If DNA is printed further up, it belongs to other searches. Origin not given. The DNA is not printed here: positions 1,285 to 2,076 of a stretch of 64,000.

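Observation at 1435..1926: Histone-H1-like tail plus glycogen-binding CBM48: a candidate glycogen-granule-to-nucleoid tether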

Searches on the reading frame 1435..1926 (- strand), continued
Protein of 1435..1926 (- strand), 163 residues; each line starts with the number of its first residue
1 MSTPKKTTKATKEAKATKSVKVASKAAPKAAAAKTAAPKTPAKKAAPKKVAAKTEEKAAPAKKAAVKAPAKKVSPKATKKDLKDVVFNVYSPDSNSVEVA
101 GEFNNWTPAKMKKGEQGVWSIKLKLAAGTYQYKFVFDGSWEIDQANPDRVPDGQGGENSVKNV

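Call 13: find_encoding_contigs(protein=P0084, flank=8000, max_places=2)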
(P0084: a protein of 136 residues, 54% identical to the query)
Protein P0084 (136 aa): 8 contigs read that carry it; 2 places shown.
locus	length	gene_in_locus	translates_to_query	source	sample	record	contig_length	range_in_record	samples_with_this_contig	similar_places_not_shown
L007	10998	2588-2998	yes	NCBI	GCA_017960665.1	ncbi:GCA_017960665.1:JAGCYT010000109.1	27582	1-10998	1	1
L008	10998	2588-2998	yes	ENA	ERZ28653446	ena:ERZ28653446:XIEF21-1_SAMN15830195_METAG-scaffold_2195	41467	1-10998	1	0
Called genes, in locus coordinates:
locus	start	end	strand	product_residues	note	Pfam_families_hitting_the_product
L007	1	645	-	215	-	PF05430:Methyltransf_30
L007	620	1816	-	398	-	PF00390:malic, PF03949:Malic_M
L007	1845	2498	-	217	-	PF00834:Ribul_P_3_epim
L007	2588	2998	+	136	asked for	PF02922:CBM_48, PF16561:AMPK1_CBM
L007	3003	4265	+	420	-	PF00278:Orn_DAP_Arg_deC, PF02784:Orn_Arg_deC_N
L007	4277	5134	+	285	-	PF00215:OMPdecase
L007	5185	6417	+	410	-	PF00704:Glyco_hydro_18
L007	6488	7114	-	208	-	-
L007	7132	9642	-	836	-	PF01751:Toprim (weak), PF01131:Topoisom_bac, PF13342:Toprim_Crpt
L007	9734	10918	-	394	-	PF13506:Glyco_transf_21, PF13641:Glyco_tranf_2_3, PF13704:Glyco_tranf_2_4 (weak), PF00535:Glycos_transf_2, PF13632:Glyco_trans_2_3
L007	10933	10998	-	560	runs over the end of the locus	PF02838:Glyco_hydro_20b, PF00728:Glyco_hydro_20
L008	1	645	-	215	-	PF05430:Methyltransf_30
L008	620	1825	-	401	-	PF00390:malic, PF03949:Malic_M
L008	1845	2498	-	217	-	PF00834:Ribul_P_3_epim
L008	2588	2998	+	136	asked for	PF02922:CBM_48, PF16561:AMPK1_CBM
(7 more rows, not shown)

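Call 27: find_related_loci(query=A1, collection=genome_contigs, flank=6000)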
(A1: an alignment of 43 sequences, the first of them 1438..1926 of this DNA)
Query A1 (163 aa) in genome_contigs; peptide patterns used: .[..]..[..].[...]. (x = any residue, [..] = any of these).
155 stretches matched a pattern; 78 encode a relative of the query (tblastn E <= 1e-3); 75 distinct loci.
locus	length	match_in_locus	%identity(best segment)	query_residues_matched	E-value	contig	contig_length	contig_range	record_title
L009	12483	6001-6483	74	1-163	4e-62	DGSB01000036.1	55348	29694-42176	MAG TPA_asm: Fibrobacter sp. UBA4373 UBA4373_contig_22082, whole genome shotgun sequence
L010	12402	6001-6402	78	31-163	1e-61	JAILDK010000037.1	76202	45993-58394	MAG: Fibrobacter sp. isolate RUI018 k141_5041312_flag=0_multi=866.7848_len=76202, whole genome shotgun sequence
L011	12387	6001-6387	73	31-163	7e-57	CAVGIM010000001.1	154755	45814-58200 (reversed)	Candidatus Methanomethylophilaceae archaeon isolate H07675-L1_cleanbin_000021 genome assembly, contig: Spades_H07675-L1_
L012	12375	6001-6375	74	39-163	5e-55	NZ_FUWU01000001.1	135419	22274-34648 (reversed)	Fibrobacter intestinalis strain ATCC 43854, whole genome shotgun sequence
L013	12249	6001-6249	92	81-163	4e-50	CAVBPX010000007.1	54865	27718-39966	Eggerthellaceae bacterium isolate H07662-L1_cleanbin_000001 genome assembly, contig: Spades_H07662-L1_contig_10, whole g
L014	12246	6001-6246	91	82-163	2e-49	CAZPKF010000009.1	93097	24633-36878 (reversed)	MAG TPA_asm: uncultured Fibrobacter sp. isolate SRP350583_co3_351 genome assembly, contig: NODE_155_length_93097_cov_20.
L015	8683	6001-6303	69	44-163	5e-48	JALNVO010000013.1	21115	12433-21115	MAG: Fibrobacteraceae bacterium isolate SO_2016_CLC_T2 bin 12 scaffold01950_PH3_Jul20_2016, whole genome shotgun sequenc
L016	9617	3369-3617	84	81-163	4e-47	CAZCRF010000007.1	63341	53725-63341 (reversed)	MAG TPA_asm: uncultured Fibrobacter sp. isolate SRP225648_co1_158 genome assembly, contig: NODE_718_length_63341_cov_17.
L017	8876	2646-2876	77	87-163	2e-42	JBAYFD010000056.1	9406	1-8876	MAG: Fibrobacteraceae bacterium isolate SO_2016_CLC_T2_93 scaffold10596_PH3_Jul20_2016, whole genome shotgun sequence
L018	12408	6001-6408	46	25-163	2e-19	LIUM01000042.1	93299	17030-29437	MAG: Fibrobacteria bacterium AD312 contig_54019, whole genome shotgun sequence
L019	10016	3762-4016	48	80-163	3e-19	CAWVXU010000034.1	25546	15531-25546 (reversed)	MAG TPA_asm: uncultured Fibrobacterales bacterium isolate ERR3589561_binner13_3 genome assembly, contig: ERZ7462832.1736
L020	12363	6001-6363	45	59-163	2e-18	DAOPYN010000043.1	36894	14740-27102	MAG TPA_asm: Fibrobacteria bacterium isolate AMR_MDS_1313 NODE_1026_length_36894_cov_7.857705, whole genome shotgun sequ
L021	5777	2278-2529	47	82-163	8e-18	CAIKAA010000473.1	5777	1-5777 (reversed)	MAG: uncultured Fibrobacteres bacterium isolate AlinenLipids_bin-2509 genome assembly, contig: bin-2509:473/600, whole g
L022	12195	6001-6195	57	85-149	9e-18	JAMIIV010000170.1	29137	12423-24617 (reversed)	MAG: Fibrobacteria bacterium isolate RA_AS_maxbin.094 k201_1874674, whole genome shotgun sequence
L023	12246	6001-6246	45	81-160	6e-17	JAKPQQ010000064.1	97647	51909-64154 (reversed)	MAG: Fibrobacterota bacterium isolate JPNA_maxbin.212 k141_1425846, whole genome shotgun sequence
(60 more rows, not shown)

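Call 31: predict_structure(alignment_id=A1)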
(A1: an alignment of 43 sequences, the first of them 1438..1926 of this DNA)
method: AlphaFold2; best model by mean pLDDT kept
length: 163 residues; sequences in the alignment: 43
mean_pLDDT: 74.3   pTM: 0.51
mean pLDDT of the five models: 74.3, 71.2, 71.1, 70.6, 69.6
residues with pLDDT >= 90: 77; 70-90: 6; 50-70: 54; < 50: 26
segments of 3 or more residues with pLDDT < 50: 1-3, 31-33, 64-66, 69-77
pLDDT, mean of each block of 10 residues (from residue 1): 57 56 55 52 55 52 49 51 94 97 95 96 95 96 93 91 93
secondary structure, 60 per line:
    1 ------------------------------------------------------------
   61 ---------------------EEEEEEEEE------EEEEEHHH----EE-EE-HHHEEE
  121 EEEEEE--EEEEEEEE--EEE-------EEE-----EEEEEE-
elements in order: E82-90 E97-101 E118-126 E129-136 E139-141 E149-151 E157-162

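Call 36: fold_search(model_id=the predicted structure, library=pdb)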
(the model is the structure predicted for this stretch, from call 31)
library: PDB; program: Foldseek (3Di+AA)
matches with E <= 10: 1331; with E <= 0.001: 137
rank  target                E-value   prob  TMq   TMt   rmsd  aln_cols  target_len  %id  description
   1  1z0m_C                8.4e-08  1.00  0.45  0.88   1.6        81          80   31  the glycogen-binding domain of the AMP-activated protein kinase beta1 subunit (released 2005-10-25)
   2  6c9f_B                1.4e-07  1.00  0.47  0.44   1.4        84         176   28  AMP-activated protein kinase bound to pharmacological activator R734 (released 2018-11-28)
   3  4cff_B                1.5e-07  1.00  0.46  0.44   1.2        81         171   30  Structure of full length human AMPK in complex with a small molecule activator, a thienopyridone derivative (A-769662) (released 2013-12-25)
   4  4cfe_B                1.6e-07  1.00  0.46  0.44   1.1        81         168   30  Structure of full length human AMPK in complex with a small molecule activator, a benzimidazole derivative (991) (released 2013-12-25)
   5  6c9h_B                1.9e-07  1.00  0.47  0.46   1.4        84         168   28  non-phosphorylated AMP-activated protein kinase bound to pharmacological activator R734 (released 2018-11-28)
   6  3nme_A                2.1e-07  1.00  0.47  0.27   1.6        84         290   27  Structure of a plant phosphatase (released 2010-08-11)
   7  6c9j_B                2.2e-07  1.00  0.47  0.44   1.4        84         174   28  AMP-activated protein kinase bound to pharmacological activator R734 (released 2018-11-28)
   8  1z0n_B                2.4e-07  1.00  0.45  0.89   1.6        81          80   32  the glycogen-binding domain of the AMP-activated protein kinase (released 2005-10-25)
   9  8bik_E                3.0e-07  1.00  0.46  0.43   1.3        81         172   30  Crystal structure of human AMPK heterotrimer in complex with allosteric activator C455 (released 2024-05-15)
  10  1z0m_B                3.1e-07  1.00  0.46  0.89   1.6        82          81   30  the glycogen-binding domain of the AMP-activated protein kinase beta1 subunit (released 2005-10-25)
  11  6c9g_B                3.1e-07  1.00  0.47  0.44   1.4        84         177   28  AMP-activated protein kinase bound to pharmacological activator R739 (released 2018-11-28)
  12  3nme_B                3.3e-07  1.00  0.47  0.27   2.1        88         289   27  Structure of a plant phosphatase (released 2010-08-11)
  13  4cfe_D                3.5e-07  1.00  0.46  0.45   1.1        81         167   30  Structure of full length human AMPK in complex with a small molecule activator, a benzimidazole derivative (991) (released 2013-12-25)
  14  4cff_D                3.5e-07  1.00  0.46  0.43   1.3        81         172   30  Structure of full length human AMPK in complex with a small molecule activator, a thienopyridone derivative (A-769662) (released 2013-12-25)
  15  4yef_B                3.5e-07  1.00  0.45  0.82   2.0        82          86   30  beta1 carbohydrate binding module (CBM) of AMP-activated protein kinase (AMPK) in complex with glucosyl-beta-cyclodode (released 2015-06-24)
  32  1z0n_A                1.6e-06  1.00  0.45  0.81   1.7        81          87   32  the glycogen-binding domain of the AMP-activated protein kinase (released 2005-10-25)
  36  6rzn_B                1.6e-06  1.00  0.46  0.22   7.9        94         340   26  Crystal structure of the N-terminal carbohydrate binding module family 48 and ferulic acid esterase from the multi-enz (released 2019-09-25)
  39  6rzn_A                1.8e-06  1.00  0.45  0.22   7.9        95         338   26  Crystal structure of the N-terminal carbohydrate binding module family 48 and ferulic acid esterase from the multi-enz (released 2019-09-25)
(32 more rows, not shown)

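Call 49: find_homologous_proteins(query=A3, max_evalue=0.001)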
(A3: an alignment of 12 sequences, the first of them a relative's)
Query A3 (12 sequences) (194 aa, profile of the alignment): 325 proteins with E <= 0.001 among 8000 candidates; the best 120 are listed.
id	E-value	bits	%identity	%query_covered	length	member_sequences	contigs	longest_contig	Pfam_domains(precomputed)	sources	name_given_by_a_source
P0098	8.4e-67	243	48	67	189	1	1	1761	PF02922.25,PF16561.12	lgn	-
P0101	3.5e-65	237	58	54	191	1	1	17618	PF02922.25,PF16561.12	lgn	-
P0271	4.6e-65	237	62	49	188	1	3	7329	PF02922.25,PF16561.12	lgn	-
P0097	8.9e-65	236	64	42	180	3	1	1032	PF02922.25,PF16561.12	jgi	jgi:hypothetical protein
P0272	2.0e-63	232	63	42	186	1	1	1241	PF02922.25,PF16561.12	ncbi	-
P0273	8.8e-63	229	64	42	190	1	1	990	PF02922.25,PF16561.12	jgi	-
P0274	1.8e-62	228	61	45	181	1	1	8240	PF02922.25,PF16561.12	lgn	-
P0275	4.0e-58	214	50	68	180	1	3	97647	PF02922.25,PF16561.12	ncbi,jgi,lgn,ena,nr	ncbi:MAG TPA: glycogen-binding domain-containing protein [Fibrobacteria bacterium]|nr:glycogen-bindi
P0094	4.8e-51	191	100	100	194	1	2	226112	PF02922.25,PF16561.12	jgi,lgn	jgi:hypothetical protein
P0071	1.5e-50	190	39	44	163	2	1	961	PF16561.12,PF22058.3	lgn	-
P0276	1.8e-50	189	58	55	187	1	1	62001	PF02922.25,PF16561.12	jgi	-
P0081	6.5e-49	184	50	41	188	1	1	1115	PF16561.12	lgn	-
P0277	2.0e-48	183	87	43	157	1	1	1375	PF02922.25,PF16561.12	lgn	-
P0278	2.6e-48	182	93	45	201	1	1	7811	PF02922.25,PF16561.12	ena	-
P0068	8.2e-48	181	43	65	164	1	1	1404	PF02922.25,PF16561.12,PF22058.3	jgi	jgi:hypothetical protein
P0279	2.1e-47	179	81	43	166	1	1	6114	PF02922.25,PF16561.12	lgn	-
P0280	2.3e-47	179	83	43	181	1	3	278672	PF02922.25,PF16561.12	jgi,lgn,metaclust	metaclust:\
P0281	4.2e-47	178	81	43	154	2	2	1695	PF02922.25,PF16561.12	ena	-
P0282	6.8e-46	174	89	41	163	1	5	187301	PF02922.25,PF16561.12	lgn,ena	-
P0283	8.2e-46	174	72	100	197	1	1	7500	PF02922.25,PF16561.12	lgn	-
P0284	1.1e-45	174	92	44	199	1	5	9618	PF02922.25,PF16561.12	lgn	-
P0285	6.8e-45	171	67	42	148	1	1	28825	PF02922.25,PF16561.12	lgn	-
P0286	1.1e-44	171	56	43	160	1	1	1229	PF02922.25,PF16561.12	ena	-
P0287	1.5e-44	170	81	42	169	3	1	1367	PF02922.25,PF16561.12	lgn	-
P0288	1.7e-44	170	54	50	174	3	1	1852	PF02922.25,PF16561.12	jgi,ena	-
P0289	3.0e-43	166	93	45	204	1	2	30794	PF02922.25,PF16561.12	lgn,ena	-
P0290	5.1e-43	165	96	43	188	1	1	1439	PF02922.25,PF16561.12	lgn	-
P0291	5.1e-42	162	71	100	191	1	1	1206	PF02922.25,PF16561.12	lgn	-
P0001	8.6e-42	161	56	32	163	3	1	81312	PF02922.25,PF16561.12,PF22058.3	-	-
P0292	1.2e-41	161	60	100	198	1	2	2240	PF02922.25,PF16561.12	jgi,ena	-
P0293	1.3e-41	161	49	40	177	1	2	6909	PF02922.25,PF16561.12,PF22058.3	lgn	-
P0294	1.4e-41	160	55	49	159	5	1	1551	PF02922.25,PF16561.12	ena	-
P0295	1.6e-40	157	81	43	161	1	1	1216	PF02922.25,PF16561.12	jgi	-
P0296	5.1e-40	155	89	41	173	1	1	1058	PF02922.25,PF16561.12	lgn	-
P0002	5.5e-40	155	46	68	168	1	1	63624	PF02922.25,PF16561.12,PF22058.3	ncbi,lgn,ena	-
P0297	1.4e-38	151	47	43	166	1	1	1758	PF02922.25,PF16561.12,PF22058.3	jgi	-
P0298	1.6e-38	150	48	39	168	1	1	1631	PF02922.25,PF16561.12,PF22058.3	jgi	-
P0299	2.7e-37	146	41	60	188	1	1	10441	PF02922.25,PF16561.12,PF22058.3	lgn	-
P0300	3.3e-37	146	48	32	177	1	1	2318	PF02922.25,PF16561.12,PF22058.3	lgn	-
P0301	3.8e-37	146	49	40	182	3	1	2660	PF02922.25,PF16561.12,PF22058.3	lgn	-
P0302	6.3e-37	145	40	41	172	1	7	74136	PF02922.25,PF16561.12,PF22058.3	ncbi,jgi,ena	jgi:hypothetical protein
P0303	1.6e-36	144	43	42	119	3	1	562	PF02922.25,PF16561.12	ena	-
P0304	4.2e-36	143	39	59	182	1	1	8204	PF02922.25,PF16561.12,PF22058.3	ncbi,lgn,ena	-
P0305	4.8e-36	142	-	-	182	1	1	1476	PF02922.25,PF16561.12,PF22058.3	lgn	-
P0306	1.1e-35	141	40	61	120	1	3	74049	PF02922.25,PF16561.12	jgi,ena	-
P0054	2.0e-35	140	-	-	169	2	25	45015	PF02922.25,PF16561.12,PF22058.3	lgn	-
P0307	2.3e-35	140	42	41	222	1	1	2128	PF02922.25,PF16561.12,PF22058.3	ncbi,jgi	jgi:hypothetical protein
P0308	2.8e-35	140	48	32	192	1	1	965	PF02922.25,PF16561.12,PF22058.3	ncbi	-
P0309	3.8e-35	139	38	42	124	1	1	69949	PF02922.25,PF16561.12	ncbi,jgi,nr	ncbi:MAG: hypothetical protein LBC87_06940 [Fibromonadaceae bacterium]|jgi:1,4-alpha-glucan branchin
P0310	4.1e-35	139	38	68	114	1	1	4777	PF02922.25,PF16561.12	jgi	-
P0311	5.4e-35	139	41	41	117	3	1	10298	PF02922.25,PF16561.12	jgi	-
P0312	5.9e-35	139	50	32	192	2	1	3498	PF02922.25,PF16561.12,PF22058.3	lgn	-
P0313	6.5e-35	139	39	46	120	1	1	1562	PF02922.25,PF16561.12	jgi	-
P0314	7.6e-35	138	43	41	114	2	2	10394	PF02922.25,PF16561.12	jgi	-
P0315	1.3e-34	138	43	42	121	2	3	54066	PF02922.25,PF16561.12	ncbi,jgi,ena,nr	ncbi:MAG: isoamylase early set domain-containing protein [Fibromonadales bacterium]|nr:isoamylase ea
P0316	1.4e-34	138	39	54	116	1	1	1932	PF02922.25,PF16561.12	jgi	jgi:1,4-alpha-glucan branching enzyme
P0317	1.5e-34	138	51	41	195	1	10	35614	PF02922.25,PF16561.12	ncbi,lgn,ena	-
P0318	1.6e-34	137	42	42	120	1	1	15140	PF02922.25,PF16561.12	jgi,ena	-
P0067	2.0e-34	137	44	40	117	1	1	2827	PF02922.25,PF16561.12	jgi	-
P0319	2.2e-34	137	40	41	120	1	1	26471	PF02922.25,PF16561.12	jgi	jgi:1,4-alpha-glucan branching enzyme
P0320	2.2e-34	137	39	47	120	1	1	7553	PF02922.25,PF16561.12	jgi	-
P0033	3.9e-34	136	52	32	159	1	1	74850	PF02922.25,PF16561.12,PF22058.3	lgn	-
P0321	1.4e-33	134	35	59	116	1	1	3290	PF02922.25,PF16561.12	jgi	-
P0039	2.3e-33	134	52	32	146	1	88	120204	PF02922.25,PF16561.12,PF22058.3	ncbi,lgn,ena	-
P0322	4.7e-33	133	40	59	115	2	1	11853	PF02922.25,PF16561.12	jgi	jgi:1,4-alpha-glucan branching enzyme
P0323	8.4e-32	129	38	41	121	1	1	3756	PF02922.25,PF16561.12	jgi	jgi:1,4-alpha-glucan branching enzyme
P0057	2.4e-30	124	47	32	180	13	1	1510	PF02922.25,PF16561.12,PF22058.3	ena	-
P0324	7.3e-26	109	41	36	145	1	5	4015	PF02922.25,PF16561.12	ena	-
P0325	7.8e-26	109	42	36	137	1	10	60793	PF02922.25,PF16561.12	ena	-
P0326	1.3e-25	108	43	56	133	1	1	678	PF02922.25,PF16561.12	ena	-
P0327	2.1e-25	108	40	62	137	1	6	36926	PF02922.25,PF16561.12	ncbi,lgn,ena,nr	ncbi:MAG: glycogen-binding domain-containing protein [Fibrobacter sp.]|nr:glycogen-binding domain-co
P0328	2.1e-25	108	42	35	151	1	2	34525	PF02922.25,PF16561.12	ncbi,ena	-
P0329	2.6e-25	107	39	44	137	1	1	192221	PF02922.25,PF16561.12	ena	-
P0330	3.2e-25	107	41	36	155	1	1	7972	PF02922.25,PF16561.12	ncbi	-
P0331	3.4e-25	107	42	36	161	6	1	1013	PF02922.25,PF16561.12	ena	-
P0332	4.5e-25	107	44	44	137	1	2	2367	PF02922.25,PF16561.12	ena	-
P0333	5.0e-25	106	43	36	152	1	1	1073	PF02922.25,PF16561.12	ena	-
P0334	7.7e-25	106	42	36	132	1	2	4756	PF02922.25,PF16561.12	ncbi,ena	-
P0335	8.1e-25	106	35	62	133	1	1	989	PF02922.25,PF16561.12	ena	-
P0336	9.1e-25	106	35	62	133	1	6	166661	PF02922.25,PF16561.12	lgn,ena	-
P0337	1.4e-24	105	43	44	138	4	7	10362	PF02922.25,PF16561.12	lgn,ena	-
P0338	1.8e-24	105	42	36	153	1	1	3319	PF02922.25,PF16561.12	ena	-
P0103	1.9e-24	105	43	36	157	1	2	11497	PF02922.25,PF16561.12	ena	-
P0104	2.0e-24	105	43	36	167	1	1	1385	PF02922.25,PF16561.12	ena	-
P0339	2.6e-24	104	41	36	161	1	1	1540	PF02922.25,PF16561.12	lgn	-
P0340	2.9e-24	104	41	36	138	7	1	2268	PF02922.25,PF16561.12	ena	-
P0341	2.9e-24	104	47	40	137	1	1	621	PF02922.25,PF16561.12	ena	-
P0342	3.3e-24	104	41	36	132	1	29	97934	PF02922.25,PF16561.12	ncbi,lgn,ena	-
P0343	3.4e-24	104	41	35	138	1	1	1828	PF02922.25,PF16561.12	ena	-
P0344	3.9e-24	104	41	36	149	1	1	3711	PF02922.25,PF16561.12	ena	-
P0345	4.1e-24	104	38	44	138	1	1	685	PF02922.25,PF16561.12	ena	-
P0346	4.7e-24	103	44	36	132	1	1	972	PF02922.25,PF16561.12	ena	-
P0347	5.1e-24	103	41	36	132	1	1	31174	PF02922.25,PF16561.12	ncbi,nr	ncbi:MAG: glycogen-binding domain-containing protein [Fibrobacter sp.]|nr:glycogen-binding domain-co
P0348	5.2e-24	103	41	36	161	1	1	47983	PF02922.25,PF16561.12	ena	-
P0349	5.3e-24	103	34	68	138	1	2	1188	PF02922.25,PF16561.12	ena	-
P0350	5.6e-24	103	41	35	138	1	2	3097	PF02922.25,PF16561.12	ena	-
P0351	6.1e-24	103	43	36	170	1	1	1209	PF02922.25,PF16561.12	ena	-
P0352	6.5e-24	103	39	57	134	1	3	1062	PF02922.25,PF16561.12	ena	-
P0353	7.0e-24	103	38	62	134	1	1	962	PF02922.25,PF16561.12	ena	-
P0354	8.3e-24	103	41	36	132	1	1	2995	PF02922.25,PF16561.12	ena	-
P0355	8.4e-24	103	-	-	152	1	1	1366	PF02922.25,PF16561.12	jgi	-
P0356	8.9e-24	102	41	36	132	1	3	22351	PF02922.25,PF16561.12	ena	-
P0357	8.9e-24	102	42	36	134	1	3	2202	PF02922.25,PF16561.12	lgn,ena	-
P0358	1.0e-23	102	42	36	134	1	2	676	PF02922.25,PF16561.12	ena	-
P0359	1.4e-23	102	40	56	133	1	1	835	PF02922.25,PF16561.12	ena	-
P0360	1.4e-23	102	37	66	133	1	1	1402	PF02922.25,PF16561.12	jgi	jgi:1,4-alpha-glucan branching enzyme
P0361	1.8e-23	101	42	36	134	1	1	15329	PF02922.25,PF16561.12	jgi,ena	jgi:1,4-alpha-glucan branching enzyme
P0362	1.9e-23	101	41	35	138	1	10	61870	PF02922.25,PF16561.12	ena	-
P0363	1.9e-23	101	40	34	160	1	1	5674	PF02922.25,PF16561.12,PF22058.3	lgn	-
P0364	2.2e-23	101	34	66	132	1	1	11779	PF02922.25,PF16561.12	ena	-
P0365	2.4e-23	101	39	45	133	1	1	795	PF02922.25,PF16561.12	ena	-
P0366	2.5e-23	101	41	35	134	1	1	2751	PF02922.25,PF16561.12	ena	-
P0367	4.9e-23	100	37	45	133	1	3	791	PF02922.25,PF16561.12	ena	-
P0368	6.2e-23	100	39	39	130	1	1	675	PF02922.25,PF16561.12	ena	-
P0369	8.2e-23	99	38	39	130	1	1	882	PF02922.25,PF16561.12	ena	-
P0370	8.5e-23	99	44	32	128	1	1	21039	PF02922.25,PF16561.12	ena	-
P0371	8.9e-23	99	39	39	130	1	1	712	PF02922.25,PF16561.12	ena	-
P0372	8.9e-23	99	26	46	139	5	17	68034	PF02922.25,PF16561.12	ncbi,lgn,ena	-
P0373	9.6e-23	99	44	32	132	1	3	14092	PF02922.25,PF16561.12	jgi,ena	-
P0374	1.0e-22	99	48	32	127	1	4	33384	PF02922.25,PF16561.12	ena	-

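Call 53: list_cluster_members(proteins=[P0117, P0327, P0014, P0372])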
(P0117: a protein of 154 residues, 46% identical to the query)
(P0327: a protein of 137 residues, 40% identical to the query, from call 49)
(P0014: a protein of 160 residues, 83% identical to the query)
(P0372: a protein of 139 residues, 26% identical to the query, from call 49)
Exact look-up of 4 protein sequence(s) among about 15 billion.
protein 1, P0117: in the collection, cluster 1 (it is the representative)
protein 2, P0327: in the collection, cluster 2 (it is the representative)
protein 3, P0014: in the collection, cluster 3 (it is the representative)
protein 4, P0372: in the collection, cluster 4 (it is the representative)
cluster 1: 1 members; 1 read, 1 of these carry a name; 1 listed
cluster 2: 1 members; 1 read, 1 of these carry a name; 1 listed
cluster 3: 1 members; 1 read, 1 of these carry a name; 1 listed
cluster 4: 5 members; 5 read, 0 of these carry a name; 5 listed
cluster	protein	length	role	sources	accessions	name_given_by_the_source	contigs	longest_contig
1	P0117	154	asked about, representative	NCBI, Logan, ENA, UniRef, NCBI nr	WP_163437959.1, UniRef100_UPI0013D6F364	glycogen-binding domain-containing protein [Fibrobacter succinogenes] | glycogen-binding domain-containing protein n=1 Tax=Fibrobacter succinogenes TaxID=833 ...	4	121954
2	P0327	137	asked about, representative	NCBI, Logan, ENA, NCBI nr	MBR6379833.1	MAG: glycogen-binding domain-containing protein [Fibrobacter sp.] | glycogen-binding domain-containing protein [Fibrobacter sp.]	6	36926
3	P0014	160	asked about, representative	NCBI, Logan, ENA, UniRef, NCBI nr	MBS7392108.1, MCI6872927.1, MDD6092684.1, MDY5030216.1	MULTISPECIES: glycogen-binding domain-containing protein [Hallerella] | AMP-activated protein kinase-like protein n=1 Tax=Hallerella succinigenes TaxID=1896222 ...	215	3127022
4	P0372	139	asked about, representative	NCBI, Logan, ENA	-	-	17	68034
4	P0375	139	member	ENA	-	-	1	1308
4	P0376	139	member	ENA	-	-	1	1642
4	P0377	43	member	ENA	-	-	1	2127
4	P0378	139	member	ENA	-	-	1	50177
